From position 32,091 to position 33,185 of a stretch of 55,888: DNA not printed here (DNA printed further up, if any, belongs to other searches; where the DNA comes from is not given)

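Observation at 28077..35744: Composite Mo-enzyme operon: Psr-type catalytic, FeS and NrfD subunits with an ethylbenzene-dehydrogenase-gamma-type subunit inserted between alpha and beta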

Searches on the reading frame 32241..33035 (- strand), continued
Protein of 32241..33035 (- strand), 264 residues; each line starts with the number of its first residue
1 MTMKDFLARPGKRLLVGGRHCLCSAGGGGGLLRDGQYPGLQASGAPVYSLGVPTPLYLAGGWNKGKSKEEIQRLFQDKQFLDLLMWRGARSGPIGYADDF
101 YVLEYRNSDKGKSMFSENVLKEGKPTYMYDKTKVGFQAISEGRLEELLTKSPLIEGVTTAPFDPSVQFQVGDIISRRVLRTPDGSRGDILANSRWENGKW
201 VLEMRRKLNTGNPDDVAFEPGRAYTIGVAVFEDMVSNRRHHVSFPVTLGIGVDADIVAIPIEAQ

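Call 50: search_solved_structures(query=A3, max_evalue=10, show_alignments=4)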
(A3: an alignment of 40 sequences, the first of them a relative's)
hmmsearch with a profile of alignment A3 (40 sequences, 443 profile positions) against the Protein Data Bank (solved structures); distinct sequences matched with E-value up to 10: 4.
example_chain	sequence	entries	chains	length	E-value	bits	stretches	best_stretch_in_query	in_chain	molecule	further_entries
7b04_C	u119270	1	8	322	1.5e-05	27.2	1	368-415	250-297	Nitrite oxidoreductase subunit C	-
2ivf_C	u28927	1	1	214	0.0015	20.6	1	364-414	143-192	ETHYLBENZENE DEHYDROGENASE GAMMA-SUBUNIT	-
9l08_A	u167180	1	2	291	0.37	12.7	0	63-95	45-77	Covalently Connected Cytochrome c555 trimer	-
1e8e_A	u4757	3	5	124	1.7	10.6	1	71-98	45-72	CYTOCHROME C'' | CYTOCHROME C""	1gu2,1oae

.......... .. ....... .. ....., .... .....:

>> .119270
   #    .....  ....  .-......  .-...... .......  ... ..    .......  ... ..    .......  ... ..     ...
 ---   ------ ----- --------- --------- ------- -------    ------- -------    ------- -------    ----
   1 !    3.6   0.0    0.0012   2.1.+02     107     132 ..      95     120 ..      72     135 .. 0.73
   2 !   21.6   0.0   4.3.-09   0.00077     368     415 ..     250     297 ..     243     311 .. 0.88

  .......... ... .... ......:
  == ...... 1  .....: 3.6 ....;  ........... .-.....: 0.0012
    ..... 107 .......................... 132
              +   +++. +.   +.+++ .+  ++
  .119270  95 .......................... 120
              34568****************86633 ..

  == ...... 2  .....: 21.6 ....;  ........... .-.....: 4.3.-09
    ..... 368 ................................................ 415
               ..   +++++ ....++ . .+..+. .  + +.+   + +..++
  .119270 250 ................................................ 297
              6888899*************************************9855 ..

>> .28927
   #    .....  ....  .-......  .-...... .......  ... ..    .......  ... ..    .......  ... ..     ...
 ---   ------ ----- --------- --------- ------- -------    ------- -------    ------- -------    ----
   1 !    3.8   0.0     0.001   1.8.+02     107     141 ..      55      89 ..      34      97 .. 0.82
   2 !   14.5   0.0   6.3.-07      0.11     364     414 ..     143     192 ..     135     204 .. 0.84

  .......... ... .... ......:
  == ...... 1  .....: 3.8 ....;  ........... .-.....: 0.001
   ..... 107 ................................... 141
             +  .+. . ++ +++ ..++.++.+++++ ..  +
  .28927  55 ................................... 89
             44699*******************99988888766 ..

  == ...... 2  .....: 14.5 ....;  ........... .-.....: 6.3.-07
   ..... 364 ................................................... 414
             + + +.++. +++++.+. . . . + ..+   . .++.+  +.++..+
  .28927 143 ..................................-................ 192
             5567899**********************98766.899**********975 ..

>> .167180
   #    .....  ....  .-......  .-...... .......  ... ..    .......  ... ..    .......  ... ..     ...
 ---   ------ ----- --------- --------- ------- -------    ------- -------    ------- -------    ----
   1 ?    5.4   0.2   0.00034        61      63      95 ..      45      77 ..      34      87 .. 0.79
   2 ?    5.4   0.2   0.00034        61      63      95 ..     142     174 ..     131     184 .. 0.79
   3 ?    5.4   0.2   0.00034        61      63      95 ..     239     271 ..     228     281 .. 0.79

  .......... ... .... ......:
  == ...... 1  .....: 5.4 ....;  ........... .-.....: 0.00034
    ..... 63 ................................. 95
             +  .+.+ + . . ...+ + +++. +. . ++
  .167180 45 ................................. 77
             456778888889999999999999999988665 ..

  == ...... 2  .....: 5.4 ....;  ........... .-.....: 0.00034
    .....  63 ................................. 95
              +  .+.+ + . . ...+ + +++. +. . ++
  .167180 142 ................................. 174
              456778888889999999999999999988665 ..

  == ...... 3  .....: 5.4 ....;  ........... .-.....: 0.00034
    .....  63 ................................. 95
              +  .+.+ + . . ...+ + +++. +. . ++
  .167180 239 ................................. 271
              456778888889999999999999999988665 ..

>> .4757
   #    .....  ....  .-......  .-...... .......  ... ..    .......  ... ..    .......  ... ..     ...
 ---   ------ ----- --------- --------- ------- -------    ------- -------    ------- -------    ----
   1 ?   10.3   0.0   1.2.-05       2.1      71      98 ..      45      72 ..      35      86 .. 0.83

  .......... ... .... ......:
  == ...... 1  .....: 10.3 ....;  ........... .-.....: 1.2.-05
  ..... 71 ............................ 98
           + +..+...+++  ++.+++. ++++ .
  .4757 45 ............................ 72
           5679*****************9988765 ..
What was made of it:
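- On Type II DMSO-reductase gamma subunit (EbdC/NxrC-type haem-b protein): The N-terminal strands that align to EbdC 55-89 are deleted (call 50).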

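Call 69: search_protein_families(library=pfam, proteins=[P0125, P0162, window:32241-33035:-], max_evalue=0.01)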
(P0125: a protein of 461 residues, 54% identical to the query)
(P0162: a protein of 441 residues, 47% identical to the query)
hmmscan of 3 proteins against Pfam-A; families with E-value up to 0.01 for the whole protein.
P0125 (461 aa): 1 family
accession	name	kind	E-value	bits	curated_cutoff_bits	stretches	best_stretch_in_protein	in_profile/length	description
PF09459.16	EB_dh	-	7.9e-46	157.4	33.3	1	57-442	4-236/236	Ethylbenzene dehydrogenase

P0162 (441 aa): 1 family
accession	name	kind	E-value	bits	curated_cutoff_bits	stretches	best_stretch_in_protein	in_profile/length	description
PF09459.16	EB_dh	-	9.4e-56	189.9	33.3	1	30-422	2-236/236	Ethylbenzene dehydrogenase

window:32241-33035:- (264 aa): 1 family
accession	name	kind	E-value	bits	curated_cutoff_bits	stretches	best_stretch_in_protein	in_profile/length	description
PF09459.16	EB_dh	-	2.1e-28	100.4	33.3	1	75-243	107-236/236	Ethylbenzene dehydrogenase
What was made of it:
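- Full-length proteins cover EB_dh profile positions 3-236; the window copy covers 107-236 (call 69).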
